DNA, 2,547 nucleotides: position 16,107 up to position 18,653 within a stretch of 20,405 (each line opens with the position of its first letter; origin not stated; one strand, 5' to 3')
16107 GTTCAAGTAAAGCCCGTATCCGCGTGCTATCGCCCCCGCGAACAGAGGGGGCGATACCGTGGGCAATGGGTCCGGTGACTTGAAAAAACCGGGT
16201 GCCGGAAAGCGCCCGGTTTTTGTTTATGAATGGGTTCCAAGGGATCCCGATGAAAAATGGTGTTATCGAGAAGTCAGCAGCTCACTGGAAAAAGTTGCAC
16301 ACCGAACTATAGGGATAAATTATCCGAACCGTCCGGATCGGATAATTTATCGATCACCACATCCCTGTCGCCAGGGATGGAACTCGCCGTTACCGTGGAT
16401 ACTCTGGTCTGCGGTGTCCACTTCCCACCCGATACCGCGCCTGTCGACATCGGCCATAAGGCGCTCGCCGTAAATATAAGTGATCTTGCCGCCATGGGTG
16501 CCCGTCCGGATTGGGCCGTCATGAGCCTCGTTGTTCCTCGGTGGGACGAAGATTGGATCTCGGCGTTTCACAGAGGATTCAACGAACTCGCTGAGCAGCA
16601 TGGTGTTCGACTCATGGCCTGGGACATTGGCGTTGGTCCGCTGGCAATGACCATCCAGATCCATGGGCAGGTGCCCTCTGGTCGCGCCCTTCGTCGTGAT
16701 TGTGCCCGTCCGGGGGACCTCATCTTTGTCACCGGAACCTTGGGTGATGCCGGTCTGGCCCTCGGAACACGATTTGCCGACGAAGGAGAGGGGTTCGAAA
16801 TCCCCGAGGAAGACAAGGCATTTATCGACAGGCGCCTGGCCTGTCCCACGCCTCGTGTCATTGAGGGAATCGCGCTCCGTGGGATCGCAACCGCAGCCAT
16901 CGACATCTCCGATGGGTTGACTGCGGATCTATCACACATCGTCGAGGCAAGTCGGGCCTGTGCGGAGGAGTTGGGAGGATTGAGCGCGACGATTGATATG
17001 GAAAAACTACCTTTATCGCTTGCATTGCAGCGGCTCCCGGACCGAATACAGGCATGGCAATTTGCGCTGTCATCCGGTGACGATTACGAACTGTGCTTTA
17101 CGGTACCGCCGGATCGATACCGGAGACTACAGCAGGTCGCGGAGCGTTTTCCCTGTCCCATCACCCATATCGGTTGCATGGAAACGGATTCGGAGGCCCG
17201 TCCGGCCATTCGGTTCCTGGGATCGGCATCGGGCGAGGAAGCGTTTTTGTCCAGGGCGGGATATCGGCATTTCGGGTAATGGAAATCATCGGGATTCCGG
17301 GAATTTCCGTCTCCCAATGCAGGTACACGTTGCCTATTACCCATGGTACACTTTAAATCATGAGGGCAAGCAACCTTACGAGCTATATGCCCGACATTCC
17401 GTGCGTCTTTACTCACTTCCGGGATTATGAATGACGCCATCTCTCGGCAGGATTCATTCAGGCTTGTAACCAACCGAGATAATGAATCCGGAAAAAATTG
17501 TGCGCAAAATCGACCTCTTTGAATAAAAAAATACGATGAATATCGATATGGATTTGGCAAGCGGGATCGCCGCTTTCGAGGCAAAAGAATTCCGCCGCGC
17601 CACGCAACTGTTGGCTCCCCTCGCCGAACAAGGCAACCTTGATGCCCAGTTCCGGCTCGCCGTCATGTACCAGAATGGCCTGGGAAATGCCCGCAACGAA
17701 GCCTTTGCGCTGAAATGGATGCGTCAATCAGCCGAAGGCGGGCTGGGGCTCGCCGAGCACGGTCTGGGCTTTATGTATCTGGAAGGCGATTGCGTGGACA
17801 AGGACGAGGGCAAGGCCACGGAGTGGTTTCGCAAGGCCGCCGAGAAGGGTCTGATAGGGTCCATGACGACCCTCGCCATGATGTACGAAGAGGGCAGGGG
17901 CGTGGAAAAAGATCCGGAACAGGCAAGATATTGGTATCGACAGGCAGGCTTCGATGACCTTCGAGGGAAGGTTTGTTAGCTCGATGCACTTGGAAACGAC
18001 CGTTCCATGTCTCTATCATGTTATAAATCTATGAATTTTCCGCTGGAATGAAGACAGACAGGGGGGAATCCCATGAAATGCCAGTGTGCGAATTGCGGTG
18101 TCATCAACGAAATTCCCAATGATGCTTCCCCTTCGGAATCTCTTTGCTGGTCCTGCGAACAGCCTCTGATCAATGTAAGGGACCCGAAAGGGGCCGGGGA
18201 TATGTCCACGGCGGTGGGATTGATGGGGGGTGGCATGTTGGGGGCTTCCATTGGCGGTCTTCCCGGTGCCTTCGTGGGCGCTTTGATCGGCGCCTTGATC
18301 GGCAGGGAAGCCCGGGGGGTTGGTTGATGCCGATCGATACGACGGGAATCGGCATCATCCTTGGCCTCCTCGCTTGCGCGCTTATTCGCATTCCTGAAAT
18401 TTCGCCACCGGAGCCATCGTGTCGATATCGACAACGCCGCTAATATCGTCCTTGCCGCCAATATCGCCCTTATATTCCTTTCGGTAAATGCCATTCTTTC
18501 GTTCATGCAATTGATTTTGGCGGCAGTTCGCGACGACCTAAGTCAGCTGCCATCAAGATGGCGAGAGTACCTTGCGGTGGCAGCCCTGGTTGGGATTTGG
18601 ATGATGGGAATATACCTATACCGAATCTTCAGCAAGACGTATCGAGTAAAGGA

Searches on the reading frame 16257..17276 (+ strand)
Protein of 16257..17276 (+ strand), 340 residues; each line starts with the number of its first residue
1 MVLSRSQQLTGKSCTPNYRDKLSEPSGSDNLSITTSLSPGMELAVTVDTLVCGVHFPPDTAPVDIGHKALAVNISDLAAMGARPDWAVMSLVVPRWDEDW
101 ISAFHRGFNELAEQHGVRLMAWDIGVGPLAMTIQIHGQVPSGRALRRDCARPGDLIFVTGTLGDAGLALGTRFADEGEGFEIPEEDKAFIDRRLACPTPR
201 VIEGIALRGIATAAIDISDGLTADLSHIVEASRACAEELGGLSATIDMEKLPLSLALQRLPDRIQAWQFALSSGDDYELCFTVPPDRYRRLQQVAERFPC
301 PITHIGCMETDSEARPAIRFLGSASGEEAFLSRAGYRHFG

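Call 7: search_protein_families(library=pfam, proteins=[window:16257-17276:+], max_evalue=0.01)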
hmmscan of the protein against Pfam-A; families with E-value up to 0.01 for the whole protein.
window:16257-17276:+ (340 aa): 2 families
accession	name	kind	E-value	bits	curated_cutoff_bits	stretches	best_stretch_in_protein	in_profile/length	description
PF00586.29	AIRS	-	1.7e-20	73.9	24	1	37-123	9-93/112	AIR synthase related protein, N-terminal domain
PF02769.27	AIRS_C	-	6.4e-07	30.1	23.1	1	151-311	1-148/156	AIR synthase related protein, C-terminal domain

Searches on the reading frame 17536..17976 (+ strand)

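Call 10: search_protein_families(library=ncbifam, proteins=[window:17536-17976:+], max_evalue=0.01)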
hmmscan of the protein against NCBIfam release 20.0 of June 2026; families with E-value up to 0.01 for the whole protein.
window:17536-17976:+ (147 aa): 5 families
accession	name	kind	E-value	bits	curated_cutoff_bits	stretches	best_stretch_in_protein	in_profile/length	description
NF033786.1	phenyl_MerG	equivalog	2.6e-09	37.3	350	2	26-70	92-144/217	phenylmercury resistance protein MerG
NF045484.1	TransRegExoR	equivalog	4.8e-08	32.5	450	1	92-130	60-98/267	exopolysaccharide production regulator ExoR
NF047621.1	FlgprotMotXVib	equivalog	3.5e-07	29.9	330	1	42-137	79-174/211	flagellar protein MotX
NF038194.1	AlgK_TPR_lipo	equivalog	1.2e-05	24.2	700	1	72-130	334-392/448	alginate biosynthesis TPR repeat lipoprotein AlgK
NF041760.1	PtuA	equivalog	0.0057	15.6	500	0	100-136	3-40/524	retron Ec78 anti-phage system effector ATPase PtuA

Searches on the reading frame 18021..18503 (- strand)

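Call 10: search_protein_families(library=ncbifam, proteins=[window:18021-18503:-], max_evalue=0.01)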
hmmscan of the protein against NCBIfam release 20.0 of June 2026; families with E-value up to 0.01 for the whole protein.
window:18021-18503:- (160 aa): 1 family
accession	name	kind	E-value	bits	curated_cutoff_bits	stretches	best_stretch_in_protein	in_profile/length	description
NF037960.1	MFS_trans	subfamily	0.0093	15.1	150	0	6-64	151-208/382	MFS transporter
